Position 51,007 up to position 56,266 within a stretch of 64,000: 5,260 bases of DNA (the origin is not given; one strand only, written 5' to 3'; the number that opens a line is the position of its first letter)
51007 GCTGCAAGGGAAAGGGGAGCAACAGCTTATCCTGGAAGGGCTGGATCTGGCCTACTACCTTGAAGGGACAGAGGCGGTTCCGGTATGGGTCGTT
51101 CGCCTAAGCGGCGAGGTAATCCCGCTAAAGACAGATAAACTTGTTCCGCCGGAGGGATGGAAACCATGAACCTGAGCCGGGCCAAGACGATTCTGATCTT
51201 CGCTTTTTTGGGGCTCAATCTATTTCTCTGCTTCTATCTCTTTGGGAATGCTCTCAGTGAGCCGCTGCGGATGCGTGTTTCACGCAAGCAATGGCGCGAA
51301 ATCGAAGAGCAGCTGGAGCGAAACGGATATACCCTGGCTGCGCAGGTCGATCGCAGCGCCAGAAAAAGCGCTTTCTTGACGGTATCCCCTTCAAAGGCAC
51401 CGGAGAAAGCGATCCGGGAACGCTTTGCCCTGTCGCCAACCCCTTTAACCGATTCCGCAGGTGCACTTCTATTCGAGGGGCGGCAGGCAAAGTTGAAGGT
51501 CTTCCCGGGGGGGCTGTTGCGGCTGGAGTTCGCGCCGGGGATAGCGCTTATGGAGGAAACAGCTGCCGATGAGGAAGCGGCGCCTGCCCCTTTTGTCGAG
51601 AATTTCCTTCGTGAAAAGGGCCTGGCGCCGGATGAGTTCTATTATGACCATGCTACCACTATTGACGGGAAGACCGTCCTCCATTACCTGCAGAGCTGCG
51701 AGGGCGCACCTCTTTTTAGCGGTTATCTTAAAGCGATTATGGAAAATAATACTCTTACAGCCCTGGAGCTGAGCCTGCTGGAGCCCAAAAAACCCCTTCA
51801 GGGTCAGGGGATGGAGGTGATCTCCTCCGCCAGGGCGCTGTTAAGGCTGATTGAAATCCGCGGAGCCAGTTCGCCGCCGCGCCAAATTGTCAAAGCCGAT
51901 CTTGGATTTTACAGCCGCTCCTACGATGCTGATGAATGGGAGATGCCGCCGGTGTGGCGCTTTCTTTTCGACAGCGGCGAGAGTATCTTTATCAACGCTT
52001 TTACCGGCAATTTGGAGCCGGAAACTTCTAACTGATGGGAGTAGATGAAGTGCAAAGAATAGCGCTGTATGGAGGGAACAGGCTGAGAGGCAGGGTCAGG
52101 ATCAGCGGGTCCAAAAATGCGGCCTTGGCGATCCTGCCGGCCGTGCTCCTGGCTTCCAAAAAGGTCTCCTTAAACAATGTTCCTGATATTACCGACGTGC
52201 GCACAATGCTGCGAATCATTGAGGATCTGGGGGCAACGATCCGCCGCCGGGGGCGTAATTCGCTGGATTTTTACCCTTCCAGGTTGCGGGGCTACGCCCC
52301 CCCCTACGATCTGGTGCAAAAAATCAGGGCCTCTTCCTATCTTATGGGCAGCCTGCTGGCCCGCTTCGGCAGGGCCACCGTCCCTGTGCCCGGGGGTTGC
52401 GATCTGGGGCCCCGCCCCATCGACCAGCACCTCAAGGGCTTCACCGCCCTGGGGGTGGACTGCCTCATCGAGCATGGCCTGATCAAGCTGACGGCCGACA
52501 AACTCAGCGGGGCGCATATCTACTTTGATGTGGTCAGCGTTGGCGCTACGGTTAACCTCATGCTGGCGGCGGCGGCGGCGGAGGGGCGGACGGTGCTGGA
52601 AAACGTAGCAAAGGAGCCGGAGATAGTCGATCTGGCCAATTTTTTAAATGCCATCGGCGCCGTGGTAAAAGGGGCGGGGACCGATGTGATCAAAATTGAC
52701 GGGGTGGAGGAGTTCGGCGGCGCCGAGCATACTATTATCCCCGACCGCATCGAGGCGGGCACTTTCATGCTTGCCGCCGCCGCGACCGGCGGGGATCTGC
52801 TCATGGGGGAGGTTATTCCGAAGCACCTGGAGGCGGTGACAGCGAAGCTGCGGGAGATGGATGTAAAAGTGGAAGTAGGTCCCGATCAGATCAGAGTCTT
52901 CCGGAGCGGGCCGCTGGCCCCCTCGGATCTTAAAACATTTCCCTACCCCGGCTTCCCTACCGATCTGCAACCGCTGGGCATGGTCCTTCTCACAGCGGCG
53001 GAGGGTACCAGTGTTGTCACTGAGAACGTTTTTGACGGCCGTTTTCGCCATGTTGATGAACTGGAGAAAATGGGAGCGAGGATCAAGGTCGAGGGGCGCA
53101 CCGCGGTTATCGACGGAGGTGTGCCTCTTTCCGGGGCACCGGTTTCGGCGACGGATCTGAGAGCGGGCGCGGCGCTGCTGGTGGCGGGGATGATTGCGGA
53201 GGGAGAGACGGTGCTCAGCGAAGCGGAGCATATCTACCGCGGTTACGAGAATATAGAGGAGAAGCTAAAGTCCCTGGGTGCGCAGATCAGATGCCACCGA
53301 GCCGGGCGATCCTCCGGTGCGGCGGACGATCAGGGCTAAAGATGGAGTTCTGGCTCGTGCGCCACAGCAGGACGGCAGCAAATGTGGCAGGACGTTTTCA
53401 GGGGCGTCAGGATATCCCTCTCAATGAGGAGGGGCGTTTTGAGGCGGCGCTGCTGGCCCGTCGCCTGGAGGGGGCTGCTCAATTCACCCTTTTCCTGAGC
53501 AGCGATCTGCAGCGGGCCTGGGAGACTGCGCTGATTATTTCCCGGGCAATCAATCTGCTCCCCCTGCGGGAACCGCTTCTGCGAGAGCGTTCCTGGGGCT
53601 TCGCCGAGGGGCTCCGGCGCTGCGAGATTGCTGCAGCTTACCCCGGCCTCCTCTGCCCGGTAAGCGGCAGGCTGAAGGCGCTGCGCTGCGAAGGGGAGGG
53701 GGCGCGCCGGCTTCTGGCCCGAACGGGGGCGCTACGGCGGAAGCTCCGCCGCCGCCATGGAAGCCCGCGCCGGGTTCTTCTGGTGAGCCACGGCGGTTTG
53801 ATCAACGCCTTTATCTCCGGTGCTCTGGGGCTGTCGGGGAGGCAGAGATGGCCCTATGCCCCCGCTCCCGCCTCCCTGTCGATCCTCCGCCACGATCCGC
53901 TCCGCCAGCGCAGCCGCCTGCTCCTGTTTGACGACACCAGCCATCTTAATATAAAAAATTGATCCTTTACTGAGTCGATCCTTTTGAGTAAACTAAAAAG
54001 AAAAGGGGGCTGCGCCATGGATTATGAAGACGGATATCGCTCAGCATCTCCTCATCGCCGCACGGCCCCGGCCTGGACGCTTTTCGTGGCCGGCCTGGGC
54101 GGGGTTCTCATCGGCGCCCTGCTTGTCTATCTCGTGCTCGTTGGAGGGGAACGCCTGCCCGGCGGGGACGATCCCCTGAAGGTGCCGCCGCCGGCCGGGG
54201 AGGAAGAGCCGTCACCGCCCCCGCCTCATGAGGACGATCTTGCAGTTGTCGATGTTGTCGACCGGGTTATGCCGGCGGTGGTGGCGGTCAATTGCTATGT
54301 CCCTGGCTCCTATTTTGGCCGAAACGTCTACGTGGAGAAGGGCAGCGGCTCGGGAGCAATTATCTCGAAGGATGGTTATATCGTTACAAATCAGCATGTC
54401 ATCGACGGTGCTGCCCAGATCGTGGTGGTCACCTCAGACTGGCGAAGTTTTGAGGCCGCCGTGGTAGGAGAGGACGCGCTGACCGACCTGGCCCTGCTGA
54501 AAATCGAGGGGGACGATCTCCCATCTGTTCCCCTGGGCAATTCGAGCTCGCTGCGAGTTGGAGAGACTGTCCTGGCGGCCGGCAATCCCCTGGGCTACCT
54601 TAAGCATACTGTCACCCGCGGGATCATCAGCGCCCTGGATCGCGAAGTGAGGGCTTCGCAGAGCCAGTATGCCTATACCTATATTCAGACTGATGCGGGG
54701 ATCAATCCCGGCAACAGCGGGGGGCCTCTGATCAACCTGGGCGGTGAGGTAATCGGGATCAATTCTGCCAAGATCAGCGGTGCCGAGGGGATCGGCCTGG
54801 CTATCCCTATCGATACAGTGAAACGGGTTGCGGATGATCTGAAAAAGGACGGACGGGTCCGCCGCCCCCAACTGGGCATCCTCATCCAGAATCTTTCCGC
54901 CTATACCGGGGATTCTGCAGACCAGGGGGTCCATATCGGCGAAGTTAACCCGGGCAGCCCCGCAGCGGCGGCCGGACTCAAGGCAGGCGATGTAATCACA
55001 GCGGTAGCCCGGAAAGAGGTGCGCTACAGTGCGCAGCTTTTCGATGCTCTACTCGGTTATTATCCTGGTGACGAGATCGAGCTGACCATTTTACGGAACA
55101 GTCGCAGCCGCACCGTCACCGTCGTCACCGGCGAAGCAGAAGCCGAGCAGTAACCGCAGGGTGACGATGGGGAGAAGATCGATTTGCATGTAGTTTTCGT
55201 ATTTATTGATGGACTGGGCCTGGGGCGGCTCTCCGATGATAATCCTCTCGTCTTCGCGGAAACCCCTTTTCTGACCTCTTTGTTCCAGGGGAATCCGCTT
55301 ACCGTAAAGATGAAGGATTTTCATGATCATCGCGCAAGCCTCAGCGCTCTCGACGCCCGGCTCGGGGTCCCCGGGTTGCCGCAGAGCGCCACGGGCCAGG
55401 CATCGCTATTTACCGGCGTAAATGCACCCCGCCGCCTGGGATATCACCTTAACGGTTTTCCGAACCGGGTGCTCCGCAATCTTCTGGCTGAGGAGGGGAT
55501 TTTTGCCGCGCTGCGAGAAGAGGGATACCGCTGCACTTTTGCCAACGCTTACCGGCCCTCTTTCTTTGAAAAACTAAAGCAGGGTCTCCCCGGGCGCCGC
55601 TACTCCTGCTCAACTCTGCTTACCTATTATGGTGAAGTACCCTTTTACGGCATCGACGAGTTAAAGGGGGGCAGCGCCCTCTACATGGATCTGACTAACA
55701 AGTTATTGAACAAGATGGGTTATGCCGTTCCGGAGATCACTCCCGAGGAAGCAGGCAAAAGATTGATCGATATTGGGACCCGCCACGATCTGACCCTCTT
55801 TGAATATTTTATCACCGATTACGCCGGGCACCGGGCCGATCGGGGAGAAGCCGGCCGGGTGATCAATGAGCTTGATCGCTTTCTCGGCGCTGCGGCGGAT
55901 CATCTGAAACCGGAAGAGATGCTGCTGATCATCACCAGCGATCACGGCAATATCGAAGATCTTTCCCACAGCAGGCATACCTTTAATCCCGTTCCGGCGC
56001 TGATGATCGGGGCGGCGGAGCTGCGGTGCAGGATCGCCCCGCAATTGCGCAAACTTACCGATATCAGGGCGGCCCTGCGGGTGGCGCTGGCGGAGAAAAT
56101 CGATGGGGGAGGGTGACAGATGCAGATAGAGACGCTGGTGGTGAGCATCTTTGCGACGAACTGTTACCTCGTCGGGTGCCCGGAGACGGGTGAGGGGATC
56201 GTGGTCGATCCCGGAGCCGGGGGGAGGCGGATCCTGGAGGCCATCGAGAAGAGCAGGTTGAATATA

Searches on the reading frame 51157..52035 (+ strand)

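Call 10: search_protein_families(library=pfam, proteins=[window:51157-52035:+], max_evalue=0.00001)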
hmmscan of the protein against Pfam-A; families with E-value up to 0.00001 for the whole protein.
window:51157-52035:+ (292 aa): 1 family
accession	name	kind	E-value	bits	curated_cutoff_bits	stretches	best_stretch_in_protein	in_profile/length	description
PF09648.15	YycI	-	2.2e-10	41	29.7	1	41-282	6-232/232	YycI protein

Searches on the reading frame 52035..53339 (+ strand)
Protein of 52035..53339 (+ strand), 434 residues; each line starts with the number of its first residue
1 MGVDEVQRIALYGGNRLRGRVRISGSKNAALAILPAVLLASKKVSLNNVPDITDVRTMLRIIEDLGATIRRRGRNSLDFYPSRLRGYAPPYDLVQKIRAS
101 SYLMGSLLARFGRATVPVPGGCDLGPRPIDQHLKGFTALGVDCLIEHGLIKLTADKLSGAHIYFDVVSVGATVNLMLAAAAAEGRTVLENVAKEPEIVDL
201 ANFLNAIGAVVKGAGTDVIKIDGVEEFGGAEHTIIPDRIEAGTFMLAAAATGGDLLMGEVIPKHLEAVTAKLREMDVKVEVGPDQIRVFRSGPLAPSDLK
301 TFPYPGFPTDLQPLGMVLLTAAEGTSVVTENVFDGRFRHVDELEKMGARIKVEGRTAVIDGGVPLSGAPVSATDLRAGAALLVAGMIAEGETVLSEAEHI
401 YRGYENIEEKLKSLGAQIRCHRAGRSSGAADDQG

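Call 10: search_protein_families(library=pfam, proteins=[window:52035-53339:+], max_evalue=0.00001)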
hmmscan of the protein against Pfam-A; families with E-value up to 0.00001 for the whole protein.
window:52035-53339:+ (434 aa): 1 family
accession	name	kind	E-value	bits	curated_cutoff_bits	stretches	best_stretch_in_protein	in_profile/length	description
PF00275.25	EPSP_synthase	-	3.4e-99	332.8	22.8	1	13-411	3-417/417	EPSP synthase (3-phosphoshikimate 1-carboxyvinyltransferase)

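Call 13: search_protein_families(library=ncbifam, proteins=[window:52035-53339:+], max_evalue=1e-10)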
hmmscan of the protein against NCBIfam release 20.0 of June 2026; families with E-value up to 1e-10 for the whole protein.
window:52035-53339:+ (434 aa): 5 families
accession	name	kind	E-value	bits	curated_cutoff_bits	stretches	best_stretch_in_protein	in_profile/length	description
NF009470.0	PRK12830.1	equivalog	8.5e-175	581.4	552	1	7-420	2-414/417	UDP-N-acetylglucosamine 1-carboxyvinyltransferase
NF006873.0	PRK09369.1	subfamily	7.1e-165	548.7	297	1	8-420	3-416/419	UDP-N-acetylglucosamine 1-carboxyvinyltransferase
TIGR01072.1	murA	equivalog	2.7e-162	540.3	392.7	1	7-419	2-415/416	UDP-N-acetylglucosamine 1-carboxyvinyltransferase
TIGR01356.1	aroA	equivalog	7.5e-20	71.1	287.25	1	19-416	1-414/415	3-phosphoshikimate 1-carboxyvinyltransferase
NF011381.1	PRK14806.1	equivalog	4.7e-13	48.3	902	1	11-417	306-729/733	bifunctional prephenate dehydrogenase/3-phosphoshikimate 1-carboxyvinyltransferase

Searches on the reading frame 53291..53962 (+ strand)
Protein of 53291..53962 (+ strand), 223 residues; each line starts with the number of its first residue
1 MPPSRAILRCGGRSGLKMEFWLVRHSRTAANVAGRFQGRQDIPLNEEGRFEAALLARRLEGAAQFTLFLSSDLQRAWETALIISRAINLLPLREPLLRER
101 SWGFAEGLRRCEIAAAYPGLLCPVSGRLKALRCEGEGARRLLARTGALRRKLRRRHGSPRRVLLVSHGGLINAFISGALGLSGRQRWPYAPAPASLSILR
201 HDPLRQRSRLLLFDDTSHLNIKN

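Call 10: search_protein_families(library=pfam, proteins=[window:53291-53962:+], max_evalue=0.00001)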
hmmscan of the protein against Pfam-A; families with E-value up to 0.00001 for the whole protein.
window:53291-53962:+ (223 aa): 1 family
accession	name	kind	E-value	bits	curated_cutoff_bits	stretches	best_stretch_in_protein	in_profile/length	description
PF00300.27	His_Phos_1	-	5.2e-41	140.9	21.7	1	20-208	1-188/194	Histidine phosphatase superfamily (branch 1)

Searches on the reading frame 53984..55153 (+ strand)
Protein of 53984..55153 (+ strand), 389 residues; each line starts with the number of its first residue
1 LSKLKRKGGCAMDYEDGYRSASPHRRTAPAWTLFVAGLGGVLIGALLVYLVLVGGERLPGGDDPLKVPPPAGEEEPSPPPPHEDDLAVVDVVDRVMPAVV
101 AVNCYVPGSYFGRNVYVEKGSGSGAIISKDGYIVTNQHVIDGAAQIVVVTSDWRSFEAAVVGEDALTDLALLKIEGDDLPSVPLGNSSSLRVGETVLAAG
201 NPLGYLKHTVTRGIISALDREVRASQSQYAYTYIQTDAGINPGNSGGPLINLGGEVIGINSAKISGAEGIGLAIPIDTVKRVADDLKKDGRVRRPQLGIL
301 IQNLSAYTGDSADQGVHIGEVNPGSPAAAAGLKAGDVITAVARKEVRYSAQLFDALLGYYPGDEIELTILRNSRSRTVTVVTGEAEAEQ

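Call 10: search_protein_families(library=pfam, proteins=[window:53984-55153:+], max_evalue=0.00001)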
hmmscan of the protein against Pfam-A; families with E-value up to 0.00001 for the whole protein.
window:53984-55153:+ (389 aa): 5 families
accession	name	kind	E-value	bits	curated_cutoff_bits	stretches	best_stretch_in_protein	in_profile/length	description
PF13365.12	Trypsin_2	-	4.6e-35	121.9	27.6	1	122-259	1-144/144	Trypsin-like peptidase domain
PF00089.32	Trypsin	-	4e-21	76.3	20.6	1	122-281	27-218/220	Trypsin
PF13180.12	PDZ_2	-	1.5e-14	54.4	27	1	295-380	1-78/80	PDZ domain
PF17820.7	PDZ_6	-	6.1e-09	35.9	27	1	318-368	2-51/54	PDZ domain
PF00595.29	PDZ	-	1.6e-08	35.3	23.2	1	296-354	11-65/81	PDZ domain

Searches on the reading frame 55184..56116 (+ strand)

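Call 10: search_protein_families(library=pfam, proteins=[window:55184-56116:+], max_evalue=0.00001)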
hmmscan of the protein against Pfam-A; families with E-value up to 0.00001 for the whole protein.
window:55184-56116:+ (310 aa): 2 families
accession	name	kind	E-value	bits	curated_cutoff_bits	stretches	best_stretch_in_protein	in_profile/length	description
PF01676.23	Metalloenzyme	-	1.7e-20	74.1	24.3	1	192-296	136-242/252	Metalloenzyme superfamily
PF01663.27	Phosphodiest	-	1.3e-06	28.7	23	1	193-255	157-220/342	Type I phosphodiesterase / nucleotide pyrophosphatase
